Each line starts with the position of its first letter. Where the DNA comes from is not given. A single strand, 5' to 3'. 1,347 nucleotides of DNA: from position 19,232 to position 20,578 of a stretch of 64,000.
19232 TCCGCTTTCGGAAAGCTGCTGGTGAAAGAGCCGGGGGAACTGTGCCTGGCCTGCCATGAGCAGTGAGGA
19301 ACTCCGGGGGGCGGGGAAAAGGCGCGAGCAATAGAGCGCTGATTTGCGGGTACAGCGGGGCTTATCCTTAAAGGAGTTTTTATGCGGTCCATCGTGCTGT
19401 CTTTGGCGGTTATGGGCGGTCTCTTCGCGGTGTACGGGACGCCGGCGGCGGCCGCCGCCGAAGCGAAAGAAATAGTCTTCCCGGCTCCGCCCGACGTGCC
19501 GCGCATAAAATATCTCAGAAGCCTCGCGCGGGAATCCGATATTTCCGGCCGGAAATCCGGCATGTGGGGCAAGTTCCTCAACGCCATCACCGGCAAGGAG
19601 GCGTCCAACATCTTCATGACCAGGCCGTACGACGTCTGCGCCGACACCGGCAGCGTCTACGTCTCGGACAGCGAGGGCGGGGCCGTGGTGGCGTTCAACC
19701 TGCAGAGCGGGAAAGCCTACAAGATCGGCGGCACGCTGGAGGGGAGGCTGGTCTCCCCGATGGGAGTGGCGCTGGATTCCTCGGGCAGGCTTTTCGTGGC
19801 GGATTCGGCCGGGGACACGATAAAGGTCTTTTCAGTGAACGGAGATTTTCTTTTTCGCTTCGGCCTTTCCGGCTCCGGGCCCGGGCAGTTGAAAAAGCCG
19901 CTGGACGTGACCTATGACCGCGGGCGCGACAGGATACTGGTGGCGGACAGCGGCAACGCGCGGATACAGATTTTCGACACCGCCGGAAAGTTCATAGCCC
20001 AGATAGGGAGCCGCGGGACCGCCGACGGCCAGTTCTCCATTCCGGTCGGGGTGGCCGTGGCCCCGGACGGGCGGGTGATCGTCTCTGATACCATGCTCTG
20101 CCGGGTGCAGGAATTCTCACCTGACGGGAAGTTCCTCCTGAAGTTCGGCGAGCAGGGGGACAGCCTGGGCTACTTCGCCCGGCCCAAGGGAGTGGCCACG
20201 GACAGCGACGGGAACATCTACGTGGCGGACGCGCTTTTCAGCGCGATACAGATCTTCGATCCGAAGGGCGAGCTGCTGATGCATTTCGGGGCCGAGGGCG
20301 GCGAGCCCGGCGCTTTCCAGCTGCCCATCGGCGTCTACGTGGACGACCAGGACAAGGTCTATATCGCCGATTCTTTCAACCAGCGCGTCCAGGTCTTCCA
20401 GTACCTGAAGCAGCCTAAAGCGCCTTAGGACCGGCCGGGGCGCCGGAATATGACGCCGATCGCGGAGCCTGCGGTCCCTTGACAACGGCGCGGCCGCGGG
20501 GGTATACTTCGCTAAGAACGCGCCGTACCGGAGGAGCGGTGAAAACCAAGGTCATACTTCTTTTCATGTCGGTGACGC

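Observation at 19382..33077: Family of four exported NHL propellers with invariant terminal motifs, always adjacent to cytochrome genes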

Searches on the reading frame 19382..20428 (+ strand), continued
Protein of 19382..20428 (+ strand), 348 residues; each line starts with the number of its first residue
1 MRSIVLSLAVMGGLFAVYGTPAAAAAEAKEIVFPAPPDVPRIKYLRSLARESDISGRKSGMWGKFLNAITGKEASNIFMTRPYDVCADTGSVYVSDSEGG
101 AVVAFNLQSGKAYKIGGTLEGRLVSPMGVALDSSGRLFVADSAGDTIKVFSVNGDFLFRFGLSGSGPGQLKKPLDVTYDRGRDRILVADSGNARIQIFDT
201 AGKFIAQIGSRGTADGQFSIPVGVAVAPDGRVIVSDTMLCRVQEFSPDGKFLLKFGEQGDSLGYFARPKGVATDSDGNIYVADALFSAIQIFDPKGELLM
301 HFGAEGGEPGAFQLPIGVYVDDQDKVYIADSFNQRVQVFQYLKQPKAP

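Call 76: search_protein_families(library=pfam, proteins=[L052:2151-5669:+, L037:67-1770:+, L028:9794-11407:+, L013:521-3127:+], max_evalue=0.001)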
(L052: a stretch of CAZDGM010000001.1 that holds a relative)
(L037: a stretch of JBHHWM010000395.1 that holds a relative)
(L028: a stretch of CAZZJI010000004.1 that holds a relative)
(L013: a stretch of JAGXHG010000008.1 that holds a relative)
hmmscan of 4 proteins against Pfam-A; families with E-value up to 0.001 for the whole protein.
L052:2151-5669:+ (1172 aa): 8 families
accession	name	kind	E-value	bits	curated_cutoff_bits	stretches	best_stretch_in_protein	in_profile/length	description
PF01436.27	NHL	-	1.8e-18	66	20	1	212-240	1-28/28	NHL repeat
PF17170.10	DUF5128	-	5.1e-12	46.1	22.9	1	276-346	52-123/321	6-bladed beta-propeller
PF14522.11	Cytochrome_C7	-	1.5e-08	34.8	24.8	0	704-757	13-66/67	Cytochrome c7 and related cytochrome c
PF09699.15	Paired_CXXCH_1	-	1.1e-07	31.8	20.6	1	501-535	4-37/41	Doubled CXXCH motif (Paired_CXXCH_1)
PF08450.18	SGL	-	3.8e-05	23.9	26.3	0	161-246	132-216/246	SMP-30/Gluconolactonase/LRE-like region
PF14537.11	Cytochrom_c3_2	-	0.00038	21.3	25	0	502-568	5-71/79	Cytochrome c3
PF06739.17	SBBP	-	0.00076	19.8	20.5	0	267-283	13-29/38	Beta-propeller repeat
PF25021.1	TEN_NHL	-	0.00091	18.7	27.1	0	244-306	119-179/357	Teneurin NHL domain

L037:67-1770:+ (567 aa): 6 families
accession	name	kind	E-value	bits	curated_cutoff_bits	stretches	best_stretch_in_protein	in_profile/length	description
PF01436.27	NHL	-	8.4e-26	89.1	20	4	350-377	1-28/28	NHL repeat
PF17170.10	DUF5128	-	5.4e-11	42.7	22.9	1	267-331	53-118/321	6-bladed beta-propeller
PF08450.18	SGL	-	2.8e-10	40.7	26.3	1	267-337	144-217/246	SMP-30/Gluconolactonase/LRE-like region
PF25021.1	TEN_NHL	-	5.9e-08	32.5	27.1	0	302-323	140-161/357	Teneurin NHL domain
PF05036.18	SPOR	-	8e-06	26.5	21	1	494-551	13-65/76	SPOR domain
PF06739.17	SBBP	-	0.00013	22.3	20.5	0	291-320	4-29/38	Beta-propeller repeat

L028:9794-11407:+ (537 aa): 6 families
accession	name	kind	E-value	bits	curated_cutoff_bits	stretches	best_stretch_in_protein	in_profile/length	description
PF01436.27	NHL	-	2.2e-26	91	20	2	255-282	1-28/28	NHL repeat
PF17170.10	DUF5128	-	2.9e-12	46.9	22.9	1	266-328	53-116/321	6-bladed beta-propeller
PF25021.1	TEN_NHL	-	7.8e-12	45.3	27.1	0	252-280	326-354/357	Teneurin NHL domain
PF08450.18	SGL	-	7e-07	29.5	26.3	0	309-378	92-161/246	SMP-30/Gluconolactonase/LRE-like region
PF06739.17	SBBP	-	2.1e-06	28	20.5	0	305-319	15-29/38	Beta-propeller repeat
PF24303.1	DUF7485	-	0.00027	20.9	27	1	239-290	12-65/284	Domain of unknown function (DUF7485)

L013:521-3127:+ (868 aa): 9 families
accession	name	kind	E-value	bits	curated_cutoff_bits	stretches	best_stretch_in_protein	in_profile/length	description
PF19190.6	BACON_2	-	5.5e-32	110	25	5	425-508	4-90/94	Viral BACON domain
PF01436.27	NHL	-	1.7e-16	59.8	20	1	135-162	1-28/28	NHL repeat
PF17170.10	DUF5128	-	1.8e-06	27.8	22.9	0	146-203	53-110/321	6-bladed beta-propeller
PF22076.2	Cep192_D6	-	3.4e-06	27.7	35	0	322-415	3-98/101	Cep192 domain 6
PF13004.13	BACON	-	6.7e-06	26.4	25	0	456-513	2-59/61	Putative binding domain, N-terminal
PF06739.17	SBBP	-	9.2e-06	26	20.5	0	243-260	11-28/38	Beta-propeller repeat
PF25021.1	TEN_NHL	-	1.1e-05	25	27.1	0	47-82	137-170/357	Teneurin NHL domain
PF19812.4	DUF6295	-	0.00028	21.5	25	0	690-723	38-71/87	Family of unknown function (DUF6295)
PF08450.18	SGL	-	0.00062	19.9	26.3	0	54-107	186-242/246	SMP-30/Gluconolactonase/LRE-like region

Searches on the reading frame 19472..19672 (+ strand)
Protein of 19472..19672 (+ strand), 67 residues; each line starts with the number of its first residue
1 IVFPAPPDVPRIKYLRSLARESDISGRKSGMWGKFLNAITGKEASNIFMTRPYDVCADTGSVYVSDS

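Call 74: search_protein_representatives(alignment_id=A6)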
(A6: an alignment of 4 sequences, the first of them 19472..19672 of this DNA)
Query: 4 sequences, 69 profile positions. Proteins with E-value up to 0.001 (for the whole library): 3187; up to 1e-10: 314; up to 1e-30: 2. The best 150 are listed.
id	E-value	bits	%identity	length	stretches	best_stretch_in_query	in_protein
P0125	4.4e-46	171.0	-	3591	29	39-69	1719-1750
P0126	2.1e-34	133.7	-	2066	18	46-68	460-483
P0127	1.1e-23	99.2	-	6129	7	43-69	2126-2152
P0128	7.9e-23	96.5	-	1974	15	39-69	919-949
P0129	7.5e-21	90.2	-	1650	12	38-67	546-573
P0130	3.8e-20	88.0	-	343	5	3-69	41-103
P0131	2.3e-19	85.5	-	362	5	2-68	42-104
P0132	4.8e-19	84.4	-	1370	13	40-68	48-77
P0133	4.8e-19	84.4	-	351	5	2-69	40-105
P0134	1.1e-18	83.2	-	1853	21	40-68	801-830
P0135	2.6e-18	82.1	-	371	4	2-69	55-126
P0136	3.3e-18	81.7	-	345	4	1-69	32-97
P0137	4.2e-18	81.4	-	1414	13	46-69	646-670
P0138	5.0e-18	81.2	-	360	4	1-69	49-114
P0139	6.6e-18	80.8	-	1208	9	43-69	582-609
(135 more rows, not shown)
